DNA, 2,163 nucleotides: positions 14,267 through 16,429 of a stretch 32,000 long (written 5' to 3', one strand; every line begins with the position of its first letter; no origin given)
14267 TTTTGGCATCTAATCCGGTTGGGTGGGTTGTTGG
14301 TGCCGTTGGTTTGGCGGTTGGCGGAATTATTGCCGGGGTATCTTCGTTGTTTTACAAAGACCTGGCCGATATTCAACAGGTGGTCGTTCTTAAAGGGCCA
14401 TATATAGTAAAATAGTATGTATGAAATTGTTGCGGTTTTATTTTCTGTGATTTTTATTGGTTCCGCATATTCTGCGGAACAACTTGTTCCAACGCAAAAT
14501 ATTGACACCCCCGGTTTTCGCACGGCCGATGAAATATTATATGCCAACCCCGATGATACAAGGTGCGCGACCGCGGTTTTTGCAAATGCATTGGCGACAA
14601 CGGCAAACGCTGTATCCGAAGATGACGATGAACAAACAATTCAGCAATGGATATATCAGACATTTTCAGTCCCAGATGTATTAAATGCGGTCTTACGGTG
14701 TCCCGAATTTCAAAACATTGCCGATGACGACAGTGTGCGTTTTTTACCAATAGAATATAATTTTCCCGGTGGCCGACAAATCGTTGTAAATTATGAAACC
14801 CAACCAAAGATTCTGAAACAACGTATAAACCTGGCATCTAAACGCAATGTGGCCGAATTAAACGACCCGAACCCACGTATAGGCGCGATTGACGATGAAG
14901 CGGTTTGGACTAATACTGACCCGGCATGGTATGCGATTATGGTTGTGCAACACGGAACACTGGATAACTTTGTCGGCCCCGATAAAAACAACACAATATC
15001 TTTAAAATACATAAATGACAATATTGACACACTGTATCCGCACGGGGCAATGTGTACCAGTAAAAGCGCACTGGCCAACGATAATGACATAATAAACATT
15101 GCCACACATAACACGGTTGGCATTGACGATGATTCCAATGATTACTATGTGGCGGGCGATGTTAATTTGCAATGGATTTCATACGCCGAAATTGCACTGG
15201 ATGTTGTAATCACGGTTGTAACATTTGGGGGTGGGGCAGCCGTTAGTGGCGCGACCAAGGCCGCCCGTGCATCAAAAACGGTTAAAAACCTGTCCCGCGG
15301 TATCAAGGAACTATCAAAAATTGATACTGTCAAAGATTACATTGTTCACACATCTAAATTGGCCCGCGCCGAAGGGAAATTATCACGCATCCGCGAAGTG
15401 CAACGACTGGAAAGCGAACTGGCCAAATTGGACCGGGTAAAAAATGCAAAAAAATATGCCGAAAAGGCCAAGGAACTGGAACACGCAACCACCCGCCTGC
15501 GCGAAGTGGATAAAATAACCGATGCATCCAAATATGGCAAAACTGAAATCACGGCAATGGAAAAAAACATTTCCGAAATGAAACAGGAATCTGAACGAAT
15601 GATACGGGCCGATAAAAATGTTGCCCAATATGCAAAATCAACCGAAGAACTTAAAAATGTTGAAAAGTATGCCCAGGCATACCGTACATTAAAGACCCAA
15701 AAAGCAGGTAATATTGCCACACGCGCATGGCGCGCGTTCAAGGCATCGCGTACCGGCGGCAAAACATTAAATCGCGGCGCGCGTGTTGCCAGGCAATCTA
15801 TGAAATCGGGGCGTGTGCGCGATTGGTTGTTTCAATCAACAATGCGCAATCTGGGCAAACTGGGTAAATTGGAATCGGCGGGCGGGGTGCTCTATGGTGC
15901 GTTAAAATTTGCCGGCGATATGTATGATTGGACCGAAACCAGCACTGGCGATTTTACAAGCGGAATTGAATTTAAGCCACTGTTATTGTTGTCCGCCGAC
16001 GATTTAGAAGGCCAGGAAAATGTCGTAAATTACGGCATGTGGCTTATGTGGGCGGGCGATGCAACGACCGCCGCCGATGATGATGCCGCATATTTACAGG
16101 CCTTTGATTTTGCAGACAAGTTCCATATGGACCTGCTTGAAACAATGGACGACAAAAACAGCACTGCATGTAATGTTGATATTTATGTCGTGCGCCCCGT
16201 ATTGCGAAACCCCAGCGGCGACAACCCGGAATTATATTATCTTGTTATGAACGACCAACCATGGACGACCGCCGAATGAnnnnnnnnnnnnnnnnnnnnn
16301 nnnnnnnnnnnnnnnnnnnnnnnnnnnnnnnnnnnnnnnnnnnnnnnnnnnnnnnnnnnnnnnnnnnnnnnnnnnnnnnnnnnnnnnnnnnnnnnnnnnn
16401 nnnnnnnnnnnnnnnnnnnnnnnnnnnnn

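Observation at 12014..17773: Tightly coupled operon of an A24 prepilin-type peptidase, three exported or membrane proteins, a GH108-like muramidase and a small Cys-rich secreted protein: a candidate uncharacterised envelope system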

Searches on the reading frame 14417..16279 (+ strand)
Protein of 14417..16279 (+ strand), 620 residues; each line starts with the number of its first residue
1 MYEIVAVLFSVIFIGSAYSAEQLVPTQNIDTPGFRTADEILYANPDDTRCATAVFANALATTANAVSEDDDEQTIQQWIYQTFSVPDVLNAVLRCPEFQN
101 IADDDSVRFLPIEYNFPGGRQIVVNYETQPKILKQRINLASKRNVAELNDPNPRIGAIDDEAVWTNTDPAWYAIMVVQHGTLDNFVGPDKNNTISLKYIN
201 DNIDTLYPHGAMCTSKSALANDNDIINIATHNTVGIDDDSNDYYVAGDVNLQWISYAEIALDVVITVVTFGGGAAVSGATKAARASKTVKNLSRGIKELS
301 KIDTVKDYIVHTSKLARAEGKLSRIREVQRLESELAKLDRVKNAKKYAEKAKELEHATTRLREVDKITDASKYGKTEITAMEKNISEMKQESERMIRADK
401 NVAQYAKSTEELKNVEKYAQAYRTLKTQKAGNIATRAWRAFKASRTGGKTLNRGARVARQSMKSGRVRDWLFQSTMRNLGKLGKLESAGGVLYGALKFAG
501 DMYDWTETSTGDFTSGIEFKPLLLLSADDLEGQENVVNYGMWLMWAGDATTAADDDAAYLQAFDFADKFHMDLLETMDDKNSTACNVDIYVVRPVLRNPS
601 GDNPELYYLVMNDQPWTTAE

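Call 3: search_protein_families(library=pfam, proteins=[window:14417-16279:+], max_evalue=0.1)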
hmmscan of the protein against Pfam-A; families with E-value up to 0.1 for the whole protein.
window:14417-16279:+ (620 aa): 1 family
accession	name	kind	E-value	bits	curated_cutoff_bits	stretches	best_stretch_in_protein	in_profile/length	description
PF00772.26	DnaB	-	0.057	13.9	23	0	552-599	22-69/103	DnaB-like helicase N terminal domain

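Call 6: search_protein_families(library=ncbifam, proteins=[window:14417-16279:+], max_evalue=0.1)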
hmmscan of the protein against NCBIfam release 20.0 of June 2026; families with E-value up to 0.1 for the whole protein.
window:14417-16279:+ (620 aa): 1 family
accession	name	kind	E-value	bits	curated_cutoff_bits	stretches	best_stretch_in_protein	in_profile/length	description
NF043079.1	MMSYN1_0167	equivalog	0.0082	14.9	740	1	287-432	99-239/561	oligopeptide ABC transporter ATP-binding protein OppD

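Call 8: find_encoding_contigs(protein=window:14417-16279:+, flank=10000, max_places=6)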
Protein window:14417-16279:+ (620 aa): 4 contigs read that carry it; 3 places shown.
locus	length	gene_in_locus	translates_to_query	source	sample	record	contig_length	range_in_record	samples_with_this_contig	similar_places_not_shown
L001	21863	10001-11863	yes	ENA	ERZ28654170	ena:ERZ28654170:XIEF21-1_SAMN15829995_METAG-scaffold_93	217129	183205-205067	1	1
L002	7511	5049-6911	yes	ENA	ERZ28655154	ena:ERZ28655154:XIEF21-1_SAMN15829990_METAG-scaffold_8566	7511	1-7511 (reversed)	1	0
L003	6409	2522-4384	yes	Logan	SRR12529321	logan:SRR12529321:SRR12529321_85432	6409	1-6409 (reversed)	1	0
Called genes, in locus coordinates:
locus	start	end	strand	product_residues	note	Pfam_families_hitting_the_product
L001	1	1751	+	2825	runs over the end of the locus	-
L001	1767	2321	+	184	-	PF13671:AAA_33 (weak), PF00406:ADK, PF13207:AAA_17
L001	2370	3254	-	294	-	PF01544:CorA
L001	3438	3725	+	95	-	-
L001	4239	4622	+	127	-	PF01648:ACPS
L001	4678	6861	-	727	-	-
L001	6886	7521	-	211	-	PF07750:GcrA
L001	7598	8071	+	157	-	PF01478:Peptidase_A24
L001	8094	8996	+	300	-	-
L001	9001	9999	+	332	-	-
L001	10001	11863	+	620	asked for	-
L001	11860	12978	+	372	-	PF05838:Glyco_hydro_108 (weak), PF09374:PG_binding_3 (weak)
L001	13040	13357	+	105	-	-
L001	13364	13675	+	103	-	PF04993:TfoX_N (weak)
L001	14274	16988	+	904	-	-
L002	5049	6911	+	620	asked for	-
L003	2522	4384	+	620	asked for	-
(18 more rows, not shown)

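Call 9: find_homologous_proteins(query=window:14417-16279:+)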
Query window:14417-16279:+ (620 aa): 814 proteins with E <= 0.001 among 8000 candidates; the best 120 are listed.
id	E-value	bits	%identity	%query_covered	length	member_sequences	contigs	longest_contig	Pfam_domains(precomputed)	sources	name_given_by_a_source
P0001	0.0e+0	1395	100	100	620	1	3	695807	-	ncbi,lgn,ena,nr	ncbi:MAG: hypothetical protein IJ866_00775 [Alphaproteobacteria bacterium]|nr:hypothetical protein [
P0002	0.0e+0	1208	85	100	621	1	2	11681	-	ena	-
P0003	0.0e+0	1193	84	100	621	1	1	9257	-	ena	-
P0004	0.0e+0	1103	79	100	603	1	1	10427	-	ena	-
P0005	0.0e+0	1070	66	95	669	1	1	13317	-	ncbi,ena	-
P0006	0.0e+0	1052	73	99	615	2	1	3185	-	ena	-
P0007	0.0e+0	1026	77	93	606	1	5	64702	-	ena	-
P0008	0.0e+0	1023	74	95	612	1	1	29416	-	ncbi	-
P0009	0.0e+0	1021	71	100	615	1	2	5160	-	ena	-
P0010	0.0e+0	1021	74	95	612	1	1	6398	-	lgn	-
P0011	0.0e+0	1012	70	100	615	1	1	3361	-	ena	-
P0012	5.6e-288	974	71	93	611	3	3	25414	-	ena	-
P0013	6.0e-275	931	67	94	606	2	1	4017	-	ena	-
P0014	9.5e-275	931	68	95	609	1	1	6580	-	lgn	-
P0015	1.2e-274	930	68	95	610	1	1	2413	-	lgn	-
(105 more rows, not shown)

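Call 12: find_related_loci(query=A1, collection=genome_contigs, flank=10000)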
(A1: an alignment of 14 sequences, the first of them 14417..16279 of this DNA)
Query A1 (620 aa) in genome_contigs; peptide patterns used: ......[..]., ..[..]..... (x = any residue, [..] = any of these).
206 stretches matched a pattern; 184 encode a relative of the query (tblastn E <= 1e-3); the best 80 are kept; 80 distinct loci.
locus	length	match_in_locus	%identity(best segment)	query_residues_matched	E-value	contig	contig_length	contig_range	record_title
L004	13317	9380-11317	66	30-618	0e+0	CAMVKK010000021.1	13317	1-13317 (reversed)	MAG TPA_asm: uncultured Alphaproteobacteria bacterium isolate SRR8387720_bin.81_metaWRAP_v1.3_MAG genome assembly, conti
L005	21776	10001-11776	63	34-620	0e+0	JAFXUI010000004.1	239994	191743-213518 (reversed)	MAG: Alphaproteobacteria bacterium isolate RGIG6753 Sheep_Rumen-3__c842883, whole genome shotgun sequence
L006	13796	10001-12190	52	1-620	0e+0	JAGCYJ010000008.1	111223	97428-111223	MAG: Alphaproteobacteria bacterium isolate RGIG10235 Yak_Rumen-5__c1486650, whole genome shotgun sequence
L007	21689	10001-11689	59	7-620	0e+0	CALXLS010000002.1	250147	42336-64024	MAG: uncultured Alphaproteobacteria bacterium isolate BRZ_DL__bin85 genome assembly, contig: BRZ_DL__NODE_35_length_2501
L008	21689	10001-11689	59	7-620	0e+0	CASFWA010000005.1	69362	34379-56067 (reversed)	uncultured proteobacterium isolate A86_L4_360360_idba_bin.28 genome assembly, contig: A86_L4_360360_idba_bin.28.fa_scaff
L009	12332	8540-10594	53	6-620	0e+0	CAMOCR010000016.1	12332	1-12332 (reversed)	MAG: uncultured Alphaproteobacteria bacterium isolate SRR873604_bin.19_metaWRAP_v1.3_MAG genome assembly, contig: NODE_1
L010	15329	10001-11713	58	2-618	0e+0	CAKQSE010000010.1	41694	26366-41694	MAG: uncultured Alphaproteobacteria bacterium isolate REFINED_METABAT215_TOP10_CONTIGS_1500_ASSEMBLY_K77_MERGED__Hadza_M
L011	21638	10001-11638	58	24-618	0e+0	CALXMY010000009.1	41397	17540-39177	MAG: uncultured Alphaproteobacteria bacterium isolate BRZ_RP__bin67 genome assembly, contig: BRZ_RP__NODE_1237_length_41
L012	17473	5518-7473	55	4-620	0e+0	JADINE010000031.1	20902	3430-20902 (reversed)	MAG: Candidatus Enterousia excrementavium isolate B1-16210 B1M03__C268815_L20902_SRR9113712, whole genome shotgun sequen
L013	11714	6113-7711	58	45-620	0e+0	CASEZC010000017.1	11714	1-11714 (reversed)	uncultured proteobacterium isolate Batch6_idba_bin.201 genome assembly, contig: Batch6_idba_bin.201.fa_k87_8579874, whol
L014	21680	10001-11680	56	4-618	0e+0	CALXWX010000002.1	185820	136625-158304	MAG: uncultured Alphaproteobacteria bacterium isolate BRZ_EC__bin9 genome assembly, contig: BRZ_EC__NODE_90_length_18582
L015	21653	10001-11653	57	24-620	0e+0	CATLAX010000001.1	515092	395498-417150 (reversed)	MAG TPA_asm: uncultured Alphaproteobacteria bacterium isolate MGG05853_1680015463 genome assembly, contig: ERR3199562_4,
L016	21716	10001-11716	56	4-620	0e+0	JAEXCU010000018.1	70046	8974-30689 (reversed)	MAG: Proteobacteria bacterium isolate OH_HBB_125 k127_564881, whole genome shotgun sequence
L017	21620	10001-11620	59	34-618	0e+0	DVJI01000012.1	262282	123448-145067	MAG TPA_asm: Candidatus Enterousia intestinigallinarum isolate ChiGjej3B3-5194 ChiGjej3B3M5__C728095_L262282_SRR6323341,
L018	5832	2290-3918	56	34-620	0e+0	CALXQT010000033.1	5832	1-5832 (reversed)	MAG: uncultured Alphaproteobacteria bacterium isolate E20__bin73 genome assembly, contig: E20__k127_8844685, whole genom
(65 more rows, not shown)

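Call 17: search_protein_families(library=phrogs, proteins=[window:14417-16279:+], max_evalue=0.01)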
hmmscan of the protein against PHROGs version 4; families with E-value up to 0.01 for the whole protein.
window:14417-16279:+ (620 aa): 1 family
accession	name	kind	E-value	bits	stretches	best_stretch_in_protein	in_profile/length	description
phrog_183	-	tail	0.0045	17.5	1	344-448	131-218/305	tail chaperone protein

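Call 18: search_protein_representatives(protein=window:14417-16279:+)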
Query: 620 residues. Proteins with E-value up to 0.001 (for the whole library): 130; up to 1e-10: 118; up to 1e-30: 89. The best 130 are listed.
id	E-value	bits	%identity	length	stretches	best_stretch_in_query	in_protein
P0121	1.4e-207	707.2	52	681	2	10-412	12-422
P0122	6.8e-202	688.4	51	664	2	11-373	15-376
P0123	1.2e-201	687.6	50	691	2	24-372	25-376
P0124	5.2e-201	685.5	58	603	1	28-618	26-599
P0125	1.1e-180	618.4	49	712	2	4-464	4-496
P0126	3.4e-178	610.2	51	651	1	7-620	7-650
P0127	1.4e-172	591.6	51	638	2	44-363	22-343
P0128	6.7e-169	579.5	48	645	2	48-344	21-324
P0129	9.2e-169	579.0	48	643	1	5-620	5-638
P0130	2.5e-166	571.0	49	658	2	43-415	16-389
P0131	5.9e-166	569.8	49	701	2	33-395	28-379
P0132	2.7e-164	564.3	51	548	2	41-374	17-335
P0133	8.1e-164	562.7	52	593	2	36-319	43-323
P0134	1.4e-163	561.9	50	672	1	11-618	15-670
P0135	2.2e-160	551.4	52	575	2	47-370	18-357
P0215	1.5e-24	102.9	37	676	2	487-613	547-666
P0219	5.4e-22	94.4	36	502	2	170-332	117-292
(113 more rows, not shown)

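Call 20: search_protein_families(library=pfam, alignment_id=A2, max_evalue=0.001)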
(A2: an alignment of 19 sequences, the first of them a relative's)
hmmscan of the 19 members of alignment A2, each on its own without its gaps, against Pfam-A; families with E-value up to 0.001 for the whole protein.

A. member 1, P0211 (742 aa): 0 families

B. families by the number of members that match (of 19 scanned): 1 family
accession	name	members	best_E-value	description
PF05838.17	Glyco_hydro_108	1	2.4e-12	Glycosyl hydrolase 108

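Call 24: find_homologous_proteins(query=P0215)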
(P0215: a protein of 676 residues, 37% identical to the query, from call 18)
Query P0215 (676 aa): 80 proteins with E <= 0.001 among 8000 candidates.
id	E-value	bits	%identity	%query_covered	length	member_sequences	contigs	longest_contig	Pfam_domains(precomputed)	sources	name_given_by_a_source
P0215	0.0e+0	1527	100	100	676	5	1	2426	-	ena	-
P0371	3.2e-206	705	52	99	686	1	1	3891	-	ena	-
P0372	5.2e-201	688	48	98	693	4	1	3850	-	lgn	-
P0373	9.6e-197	674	49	99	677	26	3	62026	-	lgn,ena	-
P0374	2.5e-189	649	47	97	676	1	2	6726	-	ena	-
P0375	3.2e-188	645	47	99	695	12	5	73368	-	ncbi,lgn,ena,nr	ncbi:MAG: hypothetical protein IKB10_00805 [Alphaproteobacteria bacterium]|nr:hypothetical protein [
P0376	8.7e-188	644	47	99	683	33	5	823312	-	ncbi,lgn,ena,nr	ncbi:MAG: hypothetical protein IJ276_03560 [Alphaproteobacteria bacterium]|nr:hypothetical protein [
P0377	6.3e-187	641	47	97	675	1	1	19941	-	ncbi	-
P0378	1.1e-184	634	46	98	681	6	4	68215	-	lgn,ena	-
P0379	5.6e-176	605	45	99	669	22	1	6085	-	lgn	-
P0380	2.4e-174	600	45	91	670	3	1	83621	-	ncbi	-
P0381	5.1e-173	595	47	91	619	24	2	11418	-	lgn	-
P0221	7.0e-173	595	46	96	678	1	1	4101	-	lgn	-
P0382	2.9e-172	593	46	98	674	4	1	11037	-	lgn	-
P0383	6.3e-168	578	43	99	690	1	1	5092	-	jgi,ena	-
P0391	6.1e-152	526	57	66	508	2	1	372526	-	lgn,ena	-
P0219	1.4e-80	290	40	57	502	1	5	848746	-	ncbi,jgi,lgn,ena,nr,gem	ncbi:MAG TPA: hypothetical protein PKJ33_02195 [Alphaproteobacteria bacterium]|nr:hypothetical prote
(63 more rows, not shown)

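Call 25: find_encoding_contigs(protein=P0376, flank=10000, max_places=2)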
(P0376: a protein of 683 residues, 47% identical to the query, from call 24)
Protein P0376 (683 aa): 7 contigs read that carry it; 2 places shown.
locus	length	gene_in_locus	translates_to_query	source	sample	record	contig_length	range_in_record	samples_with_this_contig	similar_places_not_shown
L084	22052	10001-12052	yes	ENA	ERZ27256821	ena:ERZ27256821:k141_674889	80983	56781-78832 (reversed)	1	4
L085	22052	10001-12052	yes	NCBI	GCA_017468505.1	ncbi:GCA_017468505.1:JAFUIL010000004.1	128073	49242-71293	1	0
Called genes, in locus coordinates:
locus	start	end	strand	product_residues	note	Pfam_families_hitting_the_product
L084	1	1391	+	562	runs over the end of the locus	PF00575:S1 (weak), PF00575:S1, PF00575:S1, PF23459:S1_RRP5 (weak), PF00575:S1, PF23459:S1_RRP5 (weak), PF00575:S1, PF23459:S1_RRP5, +3 more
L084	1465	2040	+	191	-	PF06414:Zeta_toxin (faint), PF00406:ADK, PF13207:AAA_17, PF13238:AAA_18, PF13671:AAA_33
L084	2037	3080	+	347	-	PF01551:Peptidase_M23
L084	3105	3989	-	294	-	PF01544:CorA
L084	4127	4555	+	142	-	-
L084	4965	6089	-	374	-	-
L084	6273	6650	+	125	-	PF01648:ACPS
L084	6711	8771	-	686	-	-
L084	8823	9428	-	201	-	PF07750:GcrA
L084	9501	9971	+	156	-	PF01478:Peptidase_A24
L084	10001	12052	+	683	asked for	-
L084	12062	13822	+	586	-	-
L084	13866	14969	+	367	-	PF05838:Glyco_hydro_108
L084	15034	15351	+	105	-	-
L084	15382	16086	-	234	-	-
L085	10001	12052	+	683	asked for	-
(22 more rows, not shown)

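Call 26: find_encoding_contigs(protein=P0391, flank=10000, max_places=2)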
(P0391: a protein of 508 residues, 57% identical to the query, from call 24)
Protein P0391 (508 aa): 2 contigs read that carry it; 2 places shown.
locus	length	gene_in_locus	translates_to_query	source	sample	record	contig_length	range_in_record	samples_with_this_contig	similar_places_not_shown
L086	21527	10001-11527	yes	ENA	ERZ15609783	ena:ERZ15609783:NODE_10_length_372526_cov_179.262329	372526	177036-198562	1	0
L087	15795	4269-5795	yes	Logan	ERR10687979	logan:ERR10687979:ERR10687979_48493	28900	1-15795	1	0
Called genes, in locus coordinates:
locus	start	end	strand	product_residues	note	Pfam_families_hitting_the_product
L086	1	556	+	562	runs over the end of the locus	PF00575:S1 (weak), PF00575:S1, PF00575:S1, PF23459:S1_RRP5 (weak), PF00575:S1, PF23459:S1_RRP5 (weak), PF00575:S1, PF23459:S1_RRP5, +5 more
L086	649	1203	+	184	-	PF13238:AAA_18 (weak), PF13671:AAA_33, PF00406:ADK, PF13207:AAA_17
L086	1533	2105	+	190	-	-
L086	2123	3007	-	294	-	PF01544:CorA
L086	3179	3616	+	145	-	-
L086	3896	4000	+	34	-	-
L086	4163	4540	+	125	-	PF01648:ACPS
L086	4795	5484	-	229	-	-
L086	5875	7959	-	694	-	-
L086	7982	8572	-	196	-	PF07750:GcrA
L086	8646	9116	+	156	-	PF01478:Peptidase_A24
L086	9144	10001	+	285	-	-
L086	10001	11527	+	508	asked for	-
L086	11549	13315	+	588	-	-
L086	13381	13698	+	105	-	-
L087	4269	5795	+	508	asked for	-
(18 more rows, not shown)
